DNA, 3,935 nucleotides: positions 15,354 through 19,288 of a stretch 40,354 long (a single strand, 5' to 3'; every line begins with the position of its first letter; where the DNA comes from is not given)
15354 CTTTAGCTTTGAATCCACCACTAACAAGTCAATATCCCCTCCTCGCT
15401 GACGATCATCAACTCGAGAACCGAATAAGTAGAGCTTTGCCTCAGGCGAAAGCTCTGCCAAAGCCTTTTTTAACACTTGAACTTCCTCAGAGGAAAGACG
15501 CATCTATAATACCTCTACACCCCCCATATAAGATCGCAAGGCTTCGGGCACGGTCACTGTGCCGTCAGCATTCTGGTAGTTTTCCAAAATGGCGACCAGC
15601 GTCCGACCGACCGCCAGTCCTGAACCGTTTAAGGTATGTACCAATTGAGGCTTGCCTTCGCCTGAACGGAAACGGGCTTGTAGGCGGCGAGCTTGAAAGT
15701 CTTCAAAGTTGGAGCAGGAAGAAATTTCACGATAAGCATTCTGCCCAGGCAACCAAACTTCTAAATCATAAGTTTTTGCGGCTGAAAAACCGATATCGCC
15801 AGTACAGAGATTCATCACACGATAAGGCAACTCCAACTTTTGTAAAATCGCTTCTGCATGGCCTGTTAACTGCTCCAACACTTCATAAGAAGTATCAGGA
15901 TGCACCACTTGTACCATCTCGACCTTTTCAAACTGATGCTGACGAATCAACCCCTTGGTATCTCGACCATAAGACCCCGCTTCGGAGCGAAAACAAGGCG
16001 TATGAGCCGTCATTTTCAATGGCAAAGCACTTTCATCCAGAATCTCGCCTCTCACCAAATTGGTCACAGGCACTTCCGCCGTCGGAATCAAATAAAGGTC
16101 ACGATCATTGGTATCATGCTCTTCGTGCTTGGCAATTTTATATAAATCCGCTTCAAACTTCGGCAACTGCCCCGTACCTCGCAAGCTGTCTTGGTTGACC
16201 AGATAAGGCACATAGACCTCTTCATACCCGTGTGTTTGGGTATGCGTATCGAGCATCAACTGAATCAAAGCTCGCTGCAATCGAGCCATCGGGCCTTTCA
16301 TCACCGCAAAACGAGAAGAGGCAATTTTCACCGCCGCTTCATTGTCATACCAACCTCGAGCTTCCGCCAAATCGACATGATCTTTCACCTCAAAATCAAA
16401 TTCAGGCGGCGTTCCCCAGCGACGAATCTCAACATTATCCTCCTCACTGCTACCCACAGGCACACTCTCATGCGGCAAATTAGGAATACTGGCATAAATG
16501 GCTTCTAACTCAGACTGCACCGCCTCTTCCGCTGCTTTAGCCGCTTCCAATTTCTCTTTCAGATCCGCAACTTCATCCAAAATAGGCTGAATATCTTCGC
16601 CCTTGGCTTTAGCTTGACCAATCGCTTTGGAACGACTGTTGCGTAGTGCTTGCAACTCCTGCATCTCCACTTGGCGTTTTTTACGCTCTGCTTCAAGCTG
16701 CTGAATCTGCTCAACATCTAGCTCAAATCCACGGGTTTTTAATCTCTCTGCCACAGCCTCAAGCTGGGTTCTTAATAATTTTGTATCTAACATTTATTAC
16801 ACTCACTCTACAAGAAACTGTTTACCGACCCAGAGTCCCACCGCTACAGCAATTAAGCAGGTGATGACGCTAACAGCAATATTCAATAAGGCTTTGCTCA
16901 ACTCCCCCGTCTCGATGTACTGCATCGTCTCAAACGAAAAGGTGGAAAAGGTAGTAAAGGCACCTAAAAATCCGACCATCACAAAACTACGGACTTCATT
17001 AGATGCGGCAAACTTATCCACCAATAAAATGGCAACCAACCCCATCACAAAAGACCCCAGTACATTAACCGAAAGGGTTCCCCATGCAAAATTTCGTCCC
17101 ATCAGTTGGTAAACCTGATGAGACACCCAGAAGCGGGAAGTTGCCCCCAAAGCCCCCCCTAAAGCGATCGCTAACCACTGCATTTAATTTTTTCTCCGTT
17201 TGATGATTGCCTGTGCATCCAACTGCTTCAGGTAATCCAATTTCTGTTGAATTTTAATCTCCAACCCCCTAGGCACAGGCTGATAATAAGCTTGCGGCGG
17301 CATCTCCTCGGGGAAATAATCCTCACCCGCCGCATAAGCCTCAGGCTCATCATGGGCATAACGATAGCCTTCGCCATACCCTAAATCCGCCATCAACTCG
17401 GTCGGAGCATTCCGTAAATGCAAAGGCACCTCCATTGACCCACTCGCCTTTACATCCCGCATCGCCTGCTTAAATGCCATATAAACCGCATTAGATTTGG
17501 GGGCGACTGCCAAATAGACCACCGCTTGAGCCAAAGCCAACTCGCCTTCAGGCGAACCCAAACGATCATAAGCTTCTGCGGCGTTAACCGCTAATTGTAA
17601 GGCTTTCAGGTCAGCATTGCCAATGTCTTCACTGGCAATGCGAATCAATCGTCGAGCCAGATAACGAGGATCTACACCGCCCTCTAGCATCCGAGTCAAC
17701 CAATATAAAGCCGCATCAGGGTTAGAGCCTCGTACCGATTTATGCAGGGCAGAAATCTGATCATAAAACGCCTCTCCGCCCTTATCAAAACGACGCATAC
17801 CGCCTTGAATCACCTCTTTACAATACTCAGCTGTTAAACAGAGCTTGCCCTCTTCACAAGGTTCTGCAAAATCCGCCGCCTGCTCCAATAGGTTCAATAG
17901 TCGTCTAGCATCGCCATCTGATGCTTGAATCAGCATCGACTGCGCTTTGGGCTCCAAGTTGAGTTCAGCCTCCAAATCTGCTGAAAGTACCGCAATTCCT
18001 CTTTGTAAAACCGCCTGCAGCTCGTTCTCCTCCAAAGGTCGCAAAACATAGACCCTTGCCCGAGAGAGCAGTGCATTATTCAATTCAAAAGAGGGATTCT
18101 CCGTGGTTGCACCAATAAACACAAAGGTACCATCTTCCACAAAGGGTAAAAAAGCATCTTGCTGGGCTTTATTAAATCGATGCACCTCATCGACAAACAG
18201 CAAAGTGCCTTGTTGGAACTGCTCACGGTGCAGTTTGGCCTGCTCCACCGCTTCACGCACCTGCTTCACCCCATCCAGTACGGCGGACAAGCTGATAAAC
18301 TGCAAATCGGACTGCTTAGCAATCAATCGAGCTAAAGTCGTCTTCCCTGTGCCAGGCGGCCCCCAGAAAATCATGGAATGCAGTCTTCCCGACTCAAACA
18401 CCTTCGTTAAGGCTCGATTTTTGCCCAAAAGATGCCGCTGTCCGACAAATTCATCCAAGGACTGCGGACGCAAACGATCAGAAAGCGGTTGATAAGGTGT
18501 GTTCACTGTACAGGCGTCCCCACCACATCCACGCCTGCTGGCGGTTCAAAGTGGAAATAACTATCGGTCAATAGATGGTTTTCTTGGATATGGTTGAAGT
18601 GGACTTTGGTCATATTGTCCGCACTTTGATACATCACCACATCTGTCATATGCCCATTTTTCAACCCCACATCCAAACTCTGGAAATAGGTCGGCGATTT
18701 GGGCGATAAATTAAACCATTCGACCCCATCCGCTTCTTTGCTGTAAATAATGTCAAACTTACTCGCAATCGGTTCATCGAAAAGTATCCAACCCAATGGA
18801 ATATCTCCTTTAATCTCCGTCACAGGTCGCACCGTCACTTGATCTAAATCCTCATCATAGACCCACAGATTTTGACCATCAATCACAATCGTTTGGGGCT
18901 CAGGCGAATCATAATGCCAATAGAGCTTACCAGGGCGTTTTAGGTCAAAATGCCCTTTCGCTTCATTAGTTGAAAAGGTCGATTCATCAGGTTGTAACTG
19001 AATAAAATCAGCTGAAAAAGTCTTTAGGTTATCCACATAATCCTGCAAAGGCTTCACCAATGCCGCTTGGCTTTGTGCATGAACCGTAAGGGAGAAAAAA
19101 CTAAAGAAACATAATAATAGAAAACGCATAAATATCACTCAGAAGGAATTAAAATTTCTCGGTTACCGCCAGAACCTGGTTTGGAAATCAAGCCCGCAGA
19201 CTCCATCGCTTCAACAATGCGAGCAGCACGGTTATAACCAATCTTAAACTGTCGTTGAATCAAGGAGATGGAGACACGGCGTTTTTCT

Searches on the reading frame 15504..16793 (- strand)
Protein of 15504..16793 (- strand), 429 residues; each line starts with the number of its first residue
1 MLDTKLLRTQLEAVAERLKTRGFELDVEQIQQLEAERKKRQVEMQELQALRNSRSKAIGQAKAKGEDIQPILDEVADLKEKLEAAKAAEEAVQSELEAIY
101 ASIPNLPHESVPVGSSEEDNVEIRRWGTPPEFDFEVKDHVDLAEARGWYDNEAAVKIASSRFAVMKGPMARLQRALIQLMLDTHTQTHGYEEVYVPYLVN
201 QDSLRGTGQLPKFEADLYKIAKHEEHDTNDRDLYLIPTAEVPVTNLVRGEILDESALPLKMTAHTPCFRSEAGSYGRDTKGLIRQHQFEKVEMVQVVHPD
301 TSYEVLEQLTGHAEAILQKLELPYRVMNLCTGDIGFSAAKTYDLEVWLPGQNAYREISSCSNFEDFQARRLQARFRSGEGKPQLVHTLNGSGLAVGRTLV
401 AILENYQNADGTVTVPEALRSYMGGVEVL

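Call 44: search_protein_families(library=ncbifam, proteins=[window:15504-16793:-], max_evalue=0.00001)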
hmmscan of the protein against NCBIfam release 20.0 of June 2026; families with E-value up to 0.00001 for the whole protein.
window:15504-16793:- (429 aa): 7 families
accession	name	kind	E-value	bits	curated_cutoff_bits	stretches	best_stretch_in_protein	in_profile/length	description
TIGR00414.1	serS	equivalog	4.5e-176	585.9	301.65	1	1-423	1-418/418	serine--tRNA ligase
NF002120.0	PRK00960.1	equivalog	1.3e-10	40.5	611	1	242-328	320-403/518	serine--tRNA ligase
TIGR00408.1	proS_fam_I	equivalog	1.1e-08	34.5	437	1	174-385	41-249/475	proline--tRNA ligase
NF006625.0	PRK09194.1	equivalog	1.8e-08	33.8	558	1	184-342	60-210/559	proline--tRNA ligase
TIGR00409.1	proS_fam_II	equivalog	2.9e-07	29.7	306.7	0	183-342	59-210/568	proline--tRNA ligase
TIGR00418.1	thrS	equivalog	3.6e-07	29.5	383.65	1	137-331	171-353/565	threonine--tRNA ligase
TIGR00415.1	serS_MJ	equivalog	5.2e-06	25.2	489.55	0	233-326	309-398/518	serine--tRNA ligase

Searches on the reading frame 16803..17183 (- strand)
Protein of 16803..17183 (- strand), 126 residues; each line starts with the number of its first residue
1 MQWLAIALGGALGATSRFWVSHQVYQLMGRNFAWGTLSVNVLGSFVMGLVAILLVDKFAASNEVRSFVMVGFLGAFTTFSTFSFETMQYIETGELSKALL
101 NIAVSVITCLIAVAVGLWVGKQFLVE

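Call 44: search_protein_families(library=ncbifam, proteins=[window:16803-17183:-], max_evalue=0.00001)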
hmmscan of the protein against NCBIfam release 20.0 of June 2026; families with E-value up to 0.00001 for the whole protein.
window:16803-17183:- (126 aa): 30 families (the best 25 are shown)
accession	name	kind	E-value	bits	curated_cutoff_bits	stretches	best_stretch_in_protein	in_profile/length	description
NF010791.0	PRK14195.1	equivalog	2.6e-34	118.3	129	1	3-122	4-123/125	fluoride efflux transporter CrcB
NF010802.0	PRK14206.1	equivalog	7.4e-31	106.9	140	1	1-116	1-118/131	fluoride efflux transporter CrcB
TIGR00494.1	crcB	equivalog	4.6e-30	104.4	80.45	1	4-119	1-116/117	fluoride efflux transporter CrcB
NF010796.0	PRK14200.1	equivalog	8e-27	94.1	144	1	6-124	10-124/127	fluoride efflux transporter CrcB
NF010799.0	PRK14203.1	equivalog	1.9e-26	92.7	129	1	4-122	9-129/132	fluoride efflux transporter CrcB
NF010794.0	PRK14198.1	equivalog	4e-25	88.7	125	1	1-120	2-121/125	fluoride efflux transporter CrcB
NF010829.0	PRK14233.1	equivalog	1.3e-24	86.9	128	1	5-117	8-122/133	fluoride efflux transporter CrcB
NF010805.0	PRK14209.1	equivalog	2.4e-24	86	125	1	4-123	6-122/124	fluoride efflux transporter CrcB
NF010792.0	PRK14196.1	equivalog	7.3e-24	84.3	125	1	2-121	4-122/127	fluoride efflux transporter CrcB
NF010830.0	PRK14234.1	equivalog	7.5e-22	78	111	1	4-119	6-121/124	fluoride efflux transporter CrcB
NF010824.0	PRK14228.1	equivalog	6.4e-21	74.7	99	1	3-121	7-120/122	fluoride efflux transporter CrcB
NF010797.0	PRK14201.1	equivalog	9.5e-21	74.6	119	1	1-122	1-119/121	fluoride efflux transporter CrcB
NF010814.0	PRK14218.1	equivalog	1.7e-18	67.4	134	1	3-121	10-128/133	fluoride efflux transporter CrcB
NF010828.0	PRK14232.1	equivalog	3.1e-18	66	118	1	1-121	1-116/120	fluoride efflux transporter CrcB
NF010820.0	PRK14224.1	equivalog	2.6e-17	62.9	105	1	4-116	12-114/126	fluoride efflux transporter CrcB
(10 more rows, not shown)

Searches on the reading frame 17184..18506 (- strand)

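Call 44: search_protein_families(library=ncbifam, proteins=[window:17184-18506:-], max_evalue=0.00001)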
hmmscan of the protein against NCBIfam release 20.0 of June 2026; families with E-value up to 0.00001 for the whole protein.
window:17184-18506:- (440 aa): 58 families (the best 25 are shown)
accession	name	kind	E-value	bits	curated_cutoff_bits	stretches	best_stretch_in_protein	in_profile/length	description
NF009881.0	PRK13341.1-2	equivalog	2.2e-140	468.9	651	1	6-426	16-434/736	AAA family ATPase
NF009883.0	PRK13341.1-4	equivalog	1.1e-125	420.3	668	1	6-423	19-434/729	AAA family ATPase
NF009882.0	PRK13341.1-3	equivalog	1.6e-103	347.2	1197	1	6-421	18-431/734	AAA family ATPase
NF009880.0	PRK13341.1-1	equivalog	4.3e-89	299.5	891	1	2-425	2-404/599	AAA family ATPase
NF011289.0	PRK14700.1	equivalog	3.2e-73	246.5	570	1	120-428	1-296/300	recombination factor protein RarA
TIGR02397.1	dnaX_nterm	equivalog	3.2e-22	79.2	250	2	78-216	97-228/355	DNA polymerase III subunit gamma/tau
NF000868.0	PRK00080.1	equivalog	8.2e-19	67.7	282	1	9-125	16-128/330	Holliday junction branch migration DNA helicase RuvB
NF005942.0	PRK07994.1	equivalog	3.1e-17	62.8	613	1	5-64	3-60/655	DNA polymerase III subunit gamma/tau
NF006585.0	PRK09111.1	equivalog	8.4e-17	61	604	2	2-64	24-84/616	DNA polymerase III subunit gamma/tau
NF004046.1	PRK05563.1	equivalog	5.3e-16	58.6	400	2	5-64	2-59/567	DNA polymerase III subunit gamma/tau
NF011512.0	PRK14950.1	equivalog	6.8e-16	58.5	593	1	6-65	4-61/585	DNA polymerase III subunits gamma and tau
NF011524.0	PRK14963.1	equivalog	2.3e-15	56.7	601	1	10-65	6-59/647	DNA polymerase III subunits gamma and tau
NF011514.0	PRK14953.1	equivalog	2.5e-15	56.4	536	2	5-65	3-61/488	DNA polymerase III subunits gamma and tau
NF001679.0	PRK00440.1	equivalog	2.6e-15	56.3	303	1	10-219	10-217/322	replication factor C small subunit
NF011522.0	PRK14961.1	equivalog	2.6e-15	56.2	562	1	5-66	3-62/363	DNA polymerase III subunits gamma and tau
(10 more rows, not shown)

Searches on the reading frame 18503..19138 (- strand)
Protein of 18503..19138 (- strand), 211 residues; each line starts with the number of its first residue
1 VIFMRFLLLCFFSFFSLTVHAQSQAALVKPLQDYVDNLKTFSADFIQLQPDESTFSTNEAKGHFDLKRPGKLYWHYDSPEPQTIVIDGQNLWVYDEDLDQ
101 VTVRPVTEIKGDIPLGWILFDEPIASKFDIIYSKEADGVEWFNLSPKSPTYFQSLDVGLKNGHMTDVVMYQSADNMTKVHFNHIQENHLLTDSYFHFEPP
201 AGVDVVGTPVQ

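Call 44: search_protein_families(library=ncbifam, proteins=[window:18503-19138:-], max_evalue=0.00001)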
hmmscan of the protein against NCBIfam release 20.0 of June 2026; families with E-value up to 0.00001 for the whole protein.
window:18503-19138:- (211 aa): 7 families
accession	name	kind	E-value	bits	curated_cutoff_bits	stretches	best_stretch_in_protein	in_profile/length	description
TIGR00547.2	lolA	equivalog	6.9e-52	175.8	112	1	7-207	4-201/202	outer membrane lipoprotein periplasmic chaperone LolA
NF000661.0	PRK00031.1-3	equivalog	4.3e-37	127.6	255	1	16-206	27-223/225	outer membrane lipoprotein chaperone LolA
NF000663.1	PRK00031.2-1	exception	5.8e-19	68.2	120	1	12-107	6-87/168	LolA-like outer membrane lipoprotein chaperone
NF053544.1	LolA2_flexi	equivalog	3.7e-14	52.6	125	1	5-97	9-101/208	flexirubin biosynthesis/transport protein LolA2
NF053572.1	LolA1_Flavo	equivalog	5.6e-10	39.2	100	1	6-199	6-202/214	outer membrane lipoprotein periplasmic chaperone LolA1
NF000665.1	PRK00031.2-3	equivalog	2.2e-07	31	202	1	37-107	21-88/169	outer membrane lipoprotein chaperone LolA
NF000666.0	PRK00031.2-4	equivalog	2.2e-07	30.9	157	1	37-103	20-84/170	outer membrane lipoprotein chaperone LolA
